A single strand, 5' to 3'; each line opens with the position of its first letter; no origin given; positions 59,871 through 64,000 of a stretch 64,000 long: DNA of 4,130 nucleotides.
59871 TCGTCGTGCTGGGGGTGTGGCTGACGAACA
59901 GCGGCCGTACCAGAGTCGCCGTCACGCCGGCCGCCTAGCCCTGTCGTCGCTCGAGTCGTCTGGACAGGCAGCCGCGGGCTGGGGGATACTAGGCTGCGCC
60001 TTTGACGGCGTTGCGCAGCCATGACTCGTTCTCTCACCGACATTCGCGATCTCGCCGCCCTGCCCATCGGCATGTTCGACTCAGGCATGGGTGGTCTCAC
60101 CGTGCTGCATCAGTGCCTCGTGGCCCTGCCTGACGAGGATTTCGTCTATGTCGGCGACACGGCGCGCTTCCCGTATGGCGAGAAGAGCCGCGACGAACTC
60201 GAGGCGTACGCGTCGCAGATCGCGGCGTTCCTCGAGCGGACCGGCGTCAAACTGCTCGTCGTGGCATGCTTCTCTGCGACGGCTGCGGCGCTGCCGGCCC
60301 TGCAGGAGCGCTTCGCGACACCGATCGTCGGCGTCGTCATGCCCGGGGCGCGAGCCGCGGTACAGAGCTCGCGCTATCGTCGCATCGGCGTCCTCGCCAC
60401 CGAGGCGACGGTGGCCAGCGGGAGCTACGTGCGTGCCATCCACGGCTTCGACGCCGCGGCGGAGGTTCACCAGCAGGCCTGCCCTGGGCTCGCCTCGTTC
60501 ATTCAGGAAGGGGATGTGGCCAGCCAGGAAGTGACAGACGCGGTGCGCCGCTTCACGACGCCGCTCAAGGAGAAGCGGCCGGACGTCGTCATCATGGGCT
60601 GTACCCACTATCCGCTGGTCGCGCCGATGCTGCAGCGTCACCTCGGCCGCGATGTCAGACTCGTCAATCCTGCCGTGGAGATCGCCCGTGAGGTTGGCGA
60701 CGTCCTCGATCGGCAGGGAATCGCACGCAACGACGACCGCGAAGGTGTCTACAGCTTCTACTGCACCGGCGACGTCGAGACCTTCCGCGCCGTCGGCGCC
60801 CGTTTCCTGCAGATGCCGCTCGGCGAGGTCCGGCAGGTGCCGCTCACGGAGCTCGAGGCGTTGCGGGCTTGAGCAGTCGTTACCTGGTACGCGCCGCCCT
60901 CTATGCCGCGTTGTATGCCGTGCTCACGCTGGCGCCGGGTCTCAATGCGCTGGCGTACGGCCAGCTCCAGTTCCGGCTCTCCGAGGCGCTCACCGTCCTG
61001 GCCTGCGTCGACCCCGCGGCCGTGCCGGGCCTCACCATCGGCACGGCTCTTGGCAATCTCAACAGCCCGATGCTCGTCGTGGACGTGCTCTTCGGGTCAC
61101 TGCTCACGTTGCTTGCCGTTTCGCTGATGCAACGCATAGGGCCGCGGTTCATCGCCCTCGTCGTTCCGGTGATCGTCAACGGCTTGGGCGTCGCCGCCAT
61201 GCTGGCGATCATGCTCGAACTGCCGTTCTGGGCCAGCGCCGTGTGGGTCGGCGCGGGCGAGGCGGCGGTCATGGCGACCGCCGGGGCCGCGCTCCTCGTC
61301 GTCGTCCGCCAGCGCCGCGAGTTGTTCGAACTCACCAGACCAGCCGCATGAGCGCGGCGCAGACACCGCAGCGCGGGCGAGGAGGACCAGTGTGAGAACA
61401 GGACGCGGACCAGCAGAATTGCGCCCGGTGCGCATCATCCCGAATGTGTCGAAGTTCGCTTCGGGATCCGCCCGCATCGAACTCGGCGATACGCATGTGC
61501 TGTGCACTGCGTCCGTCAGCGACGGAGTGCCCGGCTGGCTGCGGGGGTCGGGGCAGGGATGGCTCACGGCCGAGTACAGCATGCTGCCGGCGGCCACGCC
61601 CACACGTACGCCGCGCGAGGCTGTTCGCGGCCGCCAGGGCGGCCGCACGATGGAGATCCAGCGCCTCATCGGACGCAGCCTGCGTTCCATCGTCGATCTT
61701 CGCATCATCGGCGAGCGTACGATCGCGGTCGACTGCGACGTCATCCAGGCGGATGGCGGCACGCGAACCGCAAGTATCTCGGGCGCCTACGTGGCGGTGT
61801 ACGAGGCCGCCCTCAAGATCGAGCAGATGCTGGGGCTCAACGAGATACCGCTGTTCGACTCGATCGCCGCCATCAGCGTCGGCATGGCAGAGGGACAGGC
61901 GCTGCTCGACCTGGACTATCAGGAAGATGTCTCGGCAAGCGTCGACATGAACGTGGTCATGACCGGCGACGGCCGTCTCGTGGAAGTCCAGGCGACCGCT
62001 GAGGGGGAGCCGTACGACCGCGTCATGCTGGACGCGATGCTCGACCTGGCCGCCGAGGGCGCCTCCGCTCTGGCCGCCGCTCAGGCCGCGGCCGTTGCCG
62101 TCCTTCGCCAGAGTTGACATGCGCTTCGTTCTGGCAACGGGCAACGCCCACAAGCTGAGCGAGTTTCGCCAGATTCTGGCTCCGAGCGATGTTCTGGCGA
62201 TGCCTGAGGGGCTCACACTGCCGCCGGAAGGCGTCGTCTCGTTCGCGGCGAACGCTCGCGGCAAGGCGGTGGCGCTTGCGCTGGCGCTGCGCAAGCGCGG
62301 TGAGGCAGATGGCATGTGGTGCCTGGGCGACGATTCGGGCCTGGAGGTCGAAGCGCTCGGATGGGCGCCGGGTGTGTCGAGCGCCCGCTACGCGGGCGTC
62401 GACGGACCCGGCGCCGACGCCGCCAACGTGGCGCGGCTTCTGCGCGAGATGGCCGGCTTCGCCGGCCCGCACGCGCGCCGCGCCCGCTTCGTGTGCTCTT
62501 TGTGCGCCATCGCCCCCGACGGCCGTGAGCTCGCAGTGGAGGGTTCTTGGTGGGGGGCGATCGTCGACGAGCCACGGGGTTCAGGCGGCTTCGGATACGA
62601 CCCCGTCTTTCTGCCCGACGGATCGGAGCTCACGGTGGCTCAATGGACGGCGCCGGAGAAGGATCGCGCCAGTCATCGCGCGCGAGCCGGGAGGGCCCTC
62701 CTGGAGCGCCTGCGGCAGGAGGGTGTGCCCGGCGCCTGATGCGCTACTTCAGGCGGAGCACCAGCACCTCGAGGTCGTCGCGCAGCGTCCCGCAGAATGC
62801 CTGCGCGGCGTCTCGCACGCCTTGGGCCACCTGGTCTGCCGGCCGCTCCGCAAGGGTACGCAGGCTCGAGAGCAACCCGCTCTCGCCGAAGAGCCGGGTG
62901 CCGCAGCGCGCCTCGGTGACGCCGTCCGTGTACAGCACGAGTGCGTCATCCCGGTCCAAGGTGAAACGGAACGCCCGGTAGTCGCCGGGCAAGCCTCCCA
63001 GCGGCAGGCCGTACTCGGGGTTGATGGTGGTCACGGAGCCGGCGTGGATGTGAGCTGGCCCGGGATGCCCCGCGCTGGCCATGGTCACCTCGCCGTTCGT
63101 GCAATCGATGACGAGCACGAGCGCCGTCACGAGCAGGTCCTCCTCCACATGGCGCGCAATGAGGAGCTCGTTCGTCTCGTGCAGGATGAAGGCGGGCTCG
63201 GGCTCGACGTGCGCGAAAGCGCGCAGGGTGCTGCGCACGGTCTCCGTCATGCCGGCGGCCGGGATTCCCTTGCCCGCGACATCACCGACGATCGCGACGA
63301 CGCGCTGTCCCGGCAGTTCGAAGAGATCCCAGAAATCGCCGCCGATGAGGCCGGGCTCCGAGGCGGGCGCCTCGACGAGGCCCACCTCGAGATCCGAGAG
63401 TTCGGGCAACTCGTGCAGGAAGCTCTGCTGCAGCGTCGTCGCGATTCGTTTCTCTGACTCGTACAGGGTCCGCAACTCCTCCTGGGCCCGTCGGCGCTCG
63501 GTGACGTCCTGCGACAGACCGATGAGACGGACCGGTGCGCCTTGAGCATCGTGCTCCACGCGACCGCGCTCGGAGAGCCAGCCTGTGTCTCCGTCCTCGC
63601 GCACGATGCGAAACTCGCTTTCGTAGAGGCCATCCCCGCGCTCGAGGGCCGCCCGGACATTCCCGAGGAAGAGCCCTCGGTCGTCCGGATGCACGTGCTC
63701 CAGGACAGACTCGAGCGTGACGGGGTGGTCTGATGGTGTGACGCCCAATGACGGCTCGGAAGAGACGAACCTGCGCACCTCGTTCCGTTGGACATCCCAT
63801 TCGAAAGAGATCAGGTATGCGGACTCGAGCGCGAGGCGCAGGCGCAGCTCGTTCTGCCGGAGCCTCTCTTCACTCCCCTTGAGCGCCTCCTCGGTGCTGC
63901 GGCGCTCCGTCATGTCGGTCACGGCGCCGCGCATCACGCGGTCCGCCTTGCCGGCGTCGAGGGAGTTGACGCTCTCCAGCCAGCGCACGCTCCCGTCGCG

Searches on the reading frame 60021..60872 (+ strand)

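Call 15: search_protein_families(library=pfam, proteins=[window:60021-60872:+], max_evalue=0.01)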
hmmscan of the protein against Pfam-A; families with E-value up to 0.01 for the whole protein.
window:60021-60872:+ (283 aa): 1 family
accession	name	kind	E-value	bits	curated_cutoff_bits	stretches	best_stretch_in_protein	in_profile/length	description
PF01177.27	Asp_Glu_race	-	7.3e-24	85.2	31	1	37-223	26-209/211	Asp/Glu/Hydantoin racemase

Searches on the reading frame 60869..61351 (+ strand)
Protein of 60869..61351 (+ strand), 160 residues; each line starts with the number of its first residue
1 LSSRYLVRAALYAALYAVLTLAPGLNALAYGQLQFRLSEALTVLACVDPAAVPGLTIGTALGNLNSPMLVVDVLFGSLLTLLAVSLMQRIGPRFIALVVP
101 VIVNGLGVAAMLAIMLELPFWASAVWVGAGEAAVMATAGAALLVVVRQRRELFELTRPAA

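Call 15: search_protein_families(library=pfam, proteins=[window:60869-61351:+], max_evalue=0.01)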
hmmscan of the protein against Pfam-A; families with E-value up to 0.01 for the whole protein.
window:60869-61351:+ (160 aa): 1 family
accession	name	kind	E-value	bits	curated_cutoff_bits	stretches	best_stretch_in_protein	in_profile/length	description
PF06177.16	QueT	-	1.4e-36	126.3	33.7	1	6-147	1-140/141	QueT transporter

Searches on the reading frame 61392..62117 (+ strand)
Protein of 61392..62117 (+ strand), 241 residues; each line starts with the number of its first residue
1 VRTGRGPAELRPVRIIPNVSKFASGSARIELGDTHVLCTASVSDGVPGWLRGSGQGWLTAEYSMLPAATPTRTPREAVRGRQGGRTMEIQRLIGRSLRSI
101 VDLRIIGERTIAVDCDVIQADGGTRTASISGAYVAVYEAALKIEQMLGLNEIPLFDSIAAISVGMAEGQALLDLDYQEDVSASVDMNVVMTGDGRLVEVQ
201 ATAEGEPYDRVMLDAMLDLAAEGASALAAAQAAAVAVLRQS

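Call 15: search_protein_families(library=pfam, proteins=[window:61392-62117:+], max_evalue=0.01)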
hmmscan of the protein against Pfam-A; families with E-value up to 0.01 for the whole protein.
window:61392-62117:+ (241 aa): 2 families
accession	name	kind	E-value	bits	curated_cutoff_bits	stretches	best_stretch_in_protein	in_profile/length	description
PF01138.27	RNase_PH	-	1.1e-27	97.5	25.5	1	9-139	1-127/130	3' exoribonuclease family, domain 1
PF03725.20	RNase_PH_C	-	9.4e-10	38.7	20.8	1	157-222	2-66/67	3' exoribonuclease family, domain 2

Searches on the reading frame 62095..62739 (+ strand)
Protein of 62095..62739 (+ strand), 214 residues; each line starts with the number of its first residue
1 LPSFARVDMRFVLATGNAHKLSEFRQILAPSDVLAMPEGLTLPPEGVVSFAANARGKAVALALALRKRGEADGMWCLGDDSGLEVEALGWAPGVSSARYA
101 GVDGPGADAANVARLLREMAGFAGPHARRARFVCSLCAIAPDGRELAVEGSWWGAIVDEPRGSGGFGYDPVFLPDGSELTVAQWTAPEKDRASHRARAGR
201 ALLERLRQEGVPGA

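Call 15: search_protein_families(library=pfam, proteins=[window:62095-62739:+], max_evalue=0.01)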
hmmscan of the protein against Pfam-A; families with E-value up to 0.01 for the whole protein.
window:62095-62739:+ (214 aa): 1 family
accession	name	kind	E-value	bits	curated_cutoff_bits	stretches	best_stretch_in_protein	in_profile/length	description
PF01725.21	Ham1p_like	-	8.4e-52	176.2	22.5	1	12-204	2-185/186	Ham1 family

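Call 55: list_cluster_members(proteins=[window:62119-62739:+, window:62095-62739:+, window:61392-62117:+, window:61419-62117:+, window:61428-62117:+, window:624-1121:-, window:624-1109:-, window:60869-61351:+, window:60911-61351:+, window:60920-61351:+])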
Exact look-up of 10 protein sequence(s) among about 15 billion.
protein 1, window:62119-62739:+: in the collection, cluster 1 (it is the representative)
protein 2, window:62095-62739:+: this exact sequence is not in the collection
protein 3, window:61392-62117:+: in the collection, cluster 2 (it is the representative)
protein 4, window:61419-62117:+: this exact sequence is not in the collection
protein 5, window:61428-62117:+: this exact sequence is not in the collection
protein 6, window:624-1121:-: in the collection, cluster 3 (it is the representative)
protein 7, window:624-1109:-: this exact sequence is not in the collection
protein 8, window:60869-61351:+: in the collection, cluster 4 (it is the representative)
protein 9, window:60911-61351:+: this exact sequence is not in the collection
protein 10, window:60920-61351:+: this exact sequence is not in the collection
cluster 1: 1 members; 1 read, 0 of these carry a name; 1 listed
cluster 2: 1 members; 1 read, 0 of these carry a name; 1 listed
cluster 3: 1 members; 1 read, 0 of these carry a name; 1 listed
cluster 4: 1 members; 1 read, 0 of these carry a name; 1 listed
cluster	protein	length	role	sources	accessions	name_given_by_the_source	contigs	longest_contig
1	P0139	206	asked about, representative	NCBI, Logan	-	-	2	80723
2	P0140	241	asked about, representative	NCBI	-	-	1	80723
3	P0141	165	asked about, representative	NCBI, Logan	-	-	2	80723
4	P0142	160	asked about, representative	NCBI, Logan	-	-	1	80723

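Call 56: find_encoding_contigs(protein=window:62119-62739:+, flank=10000, max_places=3)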
Protein window:62119-62739:+ (206 aa): 2 contigs read that carry it; 2 places shown.
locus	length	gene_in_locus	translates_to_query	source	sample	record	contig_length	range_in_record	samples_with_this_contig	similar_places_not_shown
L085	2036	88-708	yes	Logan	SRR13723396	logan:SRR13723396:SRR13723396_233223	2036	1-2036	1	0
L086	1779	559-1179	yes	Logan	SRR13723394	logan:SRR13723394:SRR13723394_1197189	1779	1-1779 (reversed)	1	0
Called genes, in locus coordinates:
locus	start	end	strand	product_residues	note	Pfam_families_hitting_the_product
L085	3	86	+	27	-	?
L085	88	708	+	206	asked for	PF01725:Ham1p_like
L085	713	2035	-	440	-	?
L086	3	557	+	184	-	?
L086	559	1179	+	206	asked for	PF01725:Ham1p_like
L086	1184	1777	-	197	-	?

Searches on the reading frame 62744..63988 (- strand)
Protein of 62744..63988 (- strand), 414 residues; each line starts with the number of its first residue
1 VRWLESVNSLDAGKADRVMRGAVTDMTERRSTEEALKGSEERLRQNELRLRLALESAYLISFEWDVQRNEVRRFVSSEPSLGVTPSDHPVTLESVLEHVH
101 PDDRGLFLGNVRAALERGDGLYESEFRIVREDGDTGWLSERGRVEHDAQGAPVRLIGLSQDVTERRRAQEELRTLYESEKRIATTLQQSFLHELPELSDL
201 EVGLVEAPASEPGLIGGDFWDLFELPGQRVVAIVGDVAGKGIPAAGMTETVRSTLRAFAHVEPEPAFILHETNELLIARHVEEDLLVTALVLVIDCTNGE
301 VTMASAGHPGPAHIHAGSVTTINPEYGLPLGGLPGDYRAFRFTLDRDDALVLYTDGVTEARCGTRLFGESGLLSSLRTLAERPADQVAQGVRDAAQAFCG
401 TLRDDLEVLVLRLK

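Call 7: search_protein_families(library=pfam, proteins=[window:62744-63988:-], max_evalue=0.01)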
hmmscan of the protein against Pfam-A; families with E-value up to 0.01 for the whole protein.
window:62744-63988:- (414 aa): 3 families
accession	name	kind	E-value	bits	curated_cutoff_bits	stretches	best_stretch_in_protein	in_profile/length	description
PF07228.17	SpoIIE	-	4.1e-42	144.8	25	1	226-413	1-191/192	Stage II sporulation protein E (SpoIIE)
PF08447.18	PAS_3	-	1.6e-16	60.8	25.6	1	81-157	12-87/89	PAS fold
PF08448.16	PAS_4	-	0.00015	22.4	23.1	1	97-167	41-110/110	PAS fold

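Call 58: find_homologous_proteins(query=window:62744-63988:-, max_evalue=1e-30)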
Query window:62744-63988:- (414 aa): 128 proteins with E <= 1e-30 among 8000 candidates; the best 120 are listed.
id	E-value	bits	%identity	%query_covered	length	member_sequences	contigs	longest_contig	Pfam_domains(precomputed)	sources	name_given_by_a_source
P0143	9.2e-90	320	48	92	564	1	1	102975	PF13426.14,PF13188.14,PF08448.17,PF00989.32,PF07228.18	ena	-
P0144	5.0e-83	298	41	99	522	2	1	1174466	PF08447.19,PF00072.31,PF07228.18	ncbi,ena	-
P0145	5.0e-82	294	42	99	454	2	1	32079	PF08447.19,PF00072.31,PF07228.18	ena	-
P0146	6.5e-82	294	49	78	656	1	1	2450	PF08447.19,PF13426.14,PF13188.14,PF12860.14,PF13581.13,PF08448.17,PF02518.32,PF00989.32,PF07228.18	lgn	-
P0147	4.8e-80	288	44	94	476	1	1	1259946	PF08447.19,PF08448.17,PF00989.32,PF07228.18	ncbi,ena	-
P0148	1.6e-79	286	51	73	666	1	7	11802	PF08447.19,PF13426.14,PF13188.14,PF12860.14,PF13581.13,PF08448.17,PF02518.32,PF00989.32,PF07228.18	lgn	-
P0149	2.0e-79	286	52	58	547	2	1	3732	PF08447.19,PF13185.13,PF01590.33,PF13492.13,PF07228.18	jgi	jgi:PAS domain S-box-containing protein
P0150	1.2e-78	283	53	64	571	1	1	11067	PF13185.13,PF01590.33,PF13492.13,PF07228.18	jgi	jgi:GAF domain-containing protein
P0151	1.4e-77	280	39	96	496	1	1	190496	PF08447.19,PF13426.14,PF13188.14,PF08448.17,PF00989.32,PF07228.18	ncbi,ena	-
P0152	7.0e-75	271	56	57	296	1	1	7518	PF07228.18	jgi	jgi:phosphoserine phosphatase RsbU/P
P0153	1.1e-74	270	41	92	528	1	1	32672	PF08447.19,PF00072.31,PF07228.18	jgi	jgi:PAS domain S-box-containing protein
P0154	1.2e-73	267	40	94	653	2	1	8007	PF08447.19,PF13426.14,PF13581.13,PF08448.17,PF02518.32,PF07228.18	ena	-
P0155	1.5e-72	263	53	63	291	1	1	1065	PF13185.13,PF01590.33,PF13492.13,PF07228.18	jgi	jgi:serine phosphatase RsbU (regulator of sigma subunit)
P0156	2.5e-72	262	39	99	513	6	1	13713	PF08447.19,PF00072.31,PF07228.18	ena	-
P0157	5.0e-71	258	55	57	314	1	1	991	PF13185.13,PF01590.33,PF13492.13,PF07228.18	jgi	jgi:serine phosphatase RsbU (regulator of sigma subunit)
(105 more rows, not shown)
